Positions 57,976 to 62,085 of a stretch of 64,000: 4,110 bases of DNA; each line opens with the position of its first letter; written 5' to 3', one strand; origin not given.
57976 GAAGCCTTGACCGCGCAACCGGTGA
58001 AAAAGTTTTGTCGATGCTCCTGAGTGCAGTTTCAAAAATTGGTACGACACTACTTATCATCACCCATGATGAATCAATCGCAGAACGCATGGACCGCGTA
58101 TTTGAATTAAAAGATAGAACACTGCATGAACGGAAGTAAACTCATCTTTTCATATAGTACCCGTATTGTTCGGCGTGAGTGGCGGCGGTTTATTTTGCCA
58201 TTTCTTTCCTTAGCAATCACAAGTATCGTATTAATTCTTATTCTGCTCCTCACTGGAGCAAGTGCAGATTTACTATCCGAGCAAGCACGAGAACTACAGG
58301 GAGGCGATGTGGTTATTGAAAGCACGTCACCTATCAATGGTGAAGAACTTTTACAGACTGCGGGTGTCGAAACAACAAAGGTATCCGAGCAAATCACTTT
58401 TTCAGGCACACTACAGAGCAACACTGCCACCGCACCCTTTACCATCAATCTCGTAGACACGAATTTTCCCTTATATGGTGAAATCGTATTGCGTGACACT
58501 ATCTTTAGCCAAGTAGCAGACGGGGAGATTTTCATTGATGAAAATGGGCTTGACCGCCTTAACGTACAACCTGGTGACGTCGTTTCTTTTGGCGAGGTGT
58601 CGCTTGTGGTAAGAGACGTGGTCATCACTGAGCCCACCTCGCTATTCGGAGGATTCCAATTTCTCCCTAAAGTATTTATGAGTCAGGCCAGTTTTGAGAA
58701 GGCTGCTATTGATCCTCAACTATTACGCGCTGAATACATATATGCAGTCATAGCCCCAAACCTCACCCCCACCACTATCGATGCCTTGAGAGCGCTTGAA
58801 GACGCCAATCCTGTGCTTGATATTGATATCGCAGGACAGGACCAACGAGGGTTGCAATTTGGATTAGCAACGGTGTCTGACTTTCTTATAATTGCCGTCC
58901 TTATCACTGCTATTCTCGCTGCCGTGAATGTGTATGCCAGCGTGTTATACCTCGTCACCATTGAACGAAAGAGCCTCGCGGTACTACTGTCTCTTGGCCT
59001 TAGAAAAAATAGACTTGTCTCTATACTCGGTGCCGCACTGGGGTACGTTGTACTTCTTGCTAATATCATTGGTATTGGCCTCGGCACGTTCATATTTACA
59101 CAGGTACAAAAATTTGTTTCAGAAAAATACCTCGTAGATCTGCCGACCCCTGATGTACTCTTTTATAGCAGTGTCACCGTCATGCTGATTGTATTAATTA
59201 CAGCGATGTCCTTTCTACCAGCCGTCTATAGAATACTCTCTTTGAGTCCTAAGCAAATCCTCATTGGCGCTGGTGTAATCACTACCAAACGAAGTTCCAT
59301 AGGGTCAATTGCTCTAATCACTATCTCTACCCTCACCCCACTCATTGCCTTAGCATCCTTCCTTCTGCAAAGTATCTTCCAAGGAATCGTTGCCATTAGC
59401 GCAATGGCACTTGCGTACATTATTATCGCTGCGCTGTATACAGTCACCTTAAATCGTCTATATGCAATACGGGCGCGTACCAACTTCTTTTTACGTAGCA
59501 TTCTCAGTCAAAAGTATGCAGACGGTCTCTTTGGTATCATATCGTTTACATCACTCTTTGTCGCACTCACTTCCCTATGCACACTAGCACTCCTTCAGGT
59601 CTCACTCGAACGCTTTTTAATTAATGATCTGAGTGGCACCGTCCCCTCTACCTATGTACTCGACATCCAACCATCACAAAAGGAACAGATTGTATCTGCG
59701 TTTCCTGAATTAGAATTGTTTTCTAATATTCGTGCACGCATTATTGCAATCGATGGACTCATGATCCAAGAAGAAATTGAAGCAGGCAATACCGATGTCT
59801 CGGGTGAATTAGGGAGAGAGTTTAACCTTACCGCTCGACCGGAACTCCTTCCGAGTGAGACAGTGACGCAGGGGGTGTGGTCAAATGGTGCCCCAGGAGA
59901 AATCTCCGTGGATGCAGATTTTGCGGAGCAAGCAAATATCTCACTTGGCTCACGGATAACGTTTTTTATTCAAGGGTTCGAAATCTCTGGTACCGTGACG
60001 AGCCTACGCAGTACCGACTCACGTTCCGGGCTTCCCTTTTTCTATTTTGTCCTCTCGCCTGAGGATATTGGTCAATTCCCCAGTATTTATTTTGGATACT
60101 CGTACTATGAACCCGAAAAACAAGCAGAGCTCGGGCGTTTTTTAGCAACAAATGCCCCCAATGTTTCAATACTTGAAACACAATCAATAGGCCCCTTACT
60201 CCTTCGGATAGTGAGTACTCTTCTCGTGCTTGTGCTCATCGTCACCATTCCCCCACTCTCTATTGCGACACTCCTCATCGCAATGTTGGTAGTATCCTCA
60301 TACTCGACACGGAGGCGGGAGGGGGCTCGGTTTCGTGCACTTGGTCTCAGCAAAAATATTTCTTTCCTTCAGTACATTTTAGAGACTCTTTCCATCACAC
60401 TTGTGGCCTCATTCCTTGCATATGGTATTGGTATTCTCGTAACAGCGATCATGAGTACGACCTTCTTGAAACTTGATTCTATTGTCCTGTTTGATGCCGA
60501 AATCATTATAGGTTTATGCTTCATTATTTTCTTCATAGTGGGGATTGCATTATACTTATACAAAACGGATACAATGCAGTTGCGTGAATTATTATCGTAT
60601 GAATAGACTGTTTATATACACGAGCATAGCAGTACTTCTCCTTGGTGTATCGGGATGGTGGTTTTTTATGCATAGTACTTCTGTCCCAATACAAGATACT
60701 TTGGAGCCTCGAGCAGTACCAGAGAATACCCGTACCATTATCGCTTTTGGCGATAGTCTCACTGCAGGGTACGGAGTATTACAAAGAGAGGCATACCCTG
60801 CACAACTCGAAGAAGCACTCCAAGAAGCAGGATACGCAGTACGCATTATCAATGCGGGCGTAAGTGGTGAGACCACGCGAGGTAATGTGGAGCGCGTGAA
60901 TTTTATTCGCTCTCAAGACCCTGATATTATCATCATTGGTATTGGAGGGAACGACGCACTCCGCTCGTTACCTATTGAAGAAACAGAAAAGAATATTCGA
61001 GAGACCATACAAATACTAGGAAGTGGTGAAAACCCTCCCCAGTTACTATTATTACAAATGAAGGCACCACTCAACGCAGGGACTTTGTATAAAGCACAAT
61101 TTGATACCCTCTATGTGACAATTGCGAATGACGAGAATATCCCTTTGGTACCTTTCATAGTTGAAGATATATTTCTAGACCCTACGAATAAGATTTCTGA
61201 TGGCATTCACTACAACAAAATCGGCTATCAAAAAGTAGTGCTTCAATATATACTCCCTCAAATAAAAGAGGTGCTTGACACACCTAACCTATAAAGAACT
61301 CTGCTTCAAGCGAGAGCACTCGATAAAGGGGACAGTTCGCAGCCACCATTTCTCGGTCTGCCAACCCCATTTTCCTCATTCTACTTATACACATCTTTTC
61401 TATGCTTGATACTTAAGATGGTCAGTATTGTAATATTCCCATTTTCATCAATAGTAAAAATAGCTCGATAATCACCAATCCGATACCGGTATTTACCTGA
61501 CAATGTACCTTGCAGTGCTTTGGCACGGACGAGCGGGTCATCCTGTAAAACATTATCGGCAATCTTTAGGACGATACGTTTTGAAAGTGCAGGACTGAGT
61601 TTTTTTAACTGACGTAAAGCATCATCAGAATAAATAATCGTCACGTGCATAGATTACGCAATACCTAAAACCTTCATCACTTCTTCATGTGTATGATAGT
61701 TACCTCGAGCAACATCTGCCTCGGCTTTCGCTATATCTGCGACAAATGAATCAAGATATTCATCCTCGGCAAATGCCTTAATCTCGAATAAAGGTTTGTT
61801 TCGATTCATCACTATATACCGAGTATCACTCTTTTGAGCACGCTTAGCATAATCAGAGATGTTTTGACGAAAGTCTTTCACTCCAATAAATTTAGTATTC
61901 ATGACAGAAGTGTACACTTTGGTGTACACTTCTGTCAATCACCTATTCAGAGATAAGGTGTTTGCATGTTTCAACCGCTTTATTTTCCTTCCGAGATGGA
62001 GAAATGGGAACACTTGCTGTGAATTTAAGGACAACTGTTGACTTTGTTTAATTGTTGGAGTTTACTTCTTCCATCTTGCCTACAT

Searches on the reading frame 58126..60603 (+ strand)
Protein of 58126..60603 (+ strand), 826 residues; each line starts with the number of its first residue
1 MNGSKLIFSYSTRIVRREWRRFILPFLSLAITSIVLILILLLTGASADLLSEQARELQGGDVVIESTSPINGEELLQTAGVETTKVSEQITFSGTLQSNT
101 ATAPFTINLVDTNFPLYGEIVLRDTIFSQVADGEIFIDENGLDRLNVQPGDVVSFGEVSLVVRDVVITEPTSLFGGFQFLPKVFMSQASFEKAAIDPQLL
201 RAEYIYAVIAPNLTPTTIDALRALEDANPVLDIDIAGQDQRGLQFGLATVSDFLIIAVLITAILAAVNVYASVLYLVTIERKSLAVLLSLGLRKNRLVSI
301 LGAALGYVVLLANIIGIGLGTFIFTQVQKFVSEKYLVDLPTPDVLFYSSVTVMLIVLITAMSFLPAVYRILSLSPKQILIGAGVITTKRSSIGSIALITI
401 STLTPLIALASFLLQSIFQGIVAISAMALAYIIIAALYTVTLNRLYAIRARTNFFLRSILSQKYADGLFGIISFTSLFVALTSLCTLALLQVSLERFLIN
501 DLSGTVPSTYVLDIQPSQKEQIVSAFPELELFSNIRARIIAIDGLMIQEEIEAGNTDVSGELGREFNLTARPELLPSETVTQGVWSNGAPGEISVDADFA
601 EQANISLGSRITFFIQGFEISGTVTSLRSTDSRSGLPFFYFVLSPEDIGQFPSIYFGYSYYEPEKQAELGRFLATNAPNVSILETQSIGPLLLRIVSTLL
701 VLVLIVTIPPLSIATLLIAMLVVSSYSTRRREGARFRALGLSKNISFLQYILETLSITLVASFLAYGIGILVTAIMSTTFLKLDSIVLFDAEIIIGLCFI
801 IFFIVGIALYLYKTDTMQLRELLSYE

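Call 77: search_protein_families(library=pfam, proteins=[window:58126-60603:+], max_evalue=0.001)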
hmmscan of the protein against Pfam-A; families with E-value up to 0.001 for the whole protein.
window:58126-60603:+ (826 aa): 2 families
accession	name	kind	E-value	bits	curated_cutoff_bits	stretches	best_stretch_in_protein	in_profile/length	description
PF02687.27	FtsX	-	4e-12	46.7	25.5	2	711-811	8-111/120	FtsX-like permease C-terminal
PF12704.14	MacB_PCD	-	0.00074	20.3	27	0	29-215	8-197/207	MacB-like periplasmic core domain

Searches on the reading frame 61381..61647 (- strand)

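Call 77: search_protein_families(library=pfam, proteins=[window:61381-61647:-], max_evalue=0.001)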
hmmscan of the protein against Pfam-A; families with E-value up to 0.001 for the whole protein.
window:61381-61647:- (88 aa): 1 family
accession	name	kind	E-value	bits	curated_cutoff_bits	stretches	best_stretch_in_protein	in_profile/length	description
PF05016.21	ParE_toxin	-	1.5e-09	38.7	23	1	4-86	1-88/89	ParE toxin of type II toxin-antitoxin system, parDE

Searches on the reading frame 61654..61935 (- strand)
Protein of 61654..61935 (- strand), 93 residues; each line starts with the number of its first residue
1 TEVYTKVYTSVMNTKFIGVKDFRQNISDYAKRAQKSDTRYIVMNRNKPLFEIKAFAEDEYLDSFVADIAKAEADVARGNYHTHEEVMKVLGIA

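Call 77: search_protein_families(library=pfam, proteins=[window:61654-61935:-], max_evalue=0.001)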
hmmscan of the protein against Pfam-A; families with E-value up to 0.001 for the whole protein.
window:61654-61935:- (93 aa): 1 family
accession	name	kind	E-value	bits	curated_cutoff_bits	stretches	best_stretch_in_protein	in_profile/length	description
PF02604.26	PhdYeFM_antitox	-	3.5e-05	23.9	29.8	1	15-55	2-42/74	Antitoxin Phd_YefM, type II toxin-antitoxin system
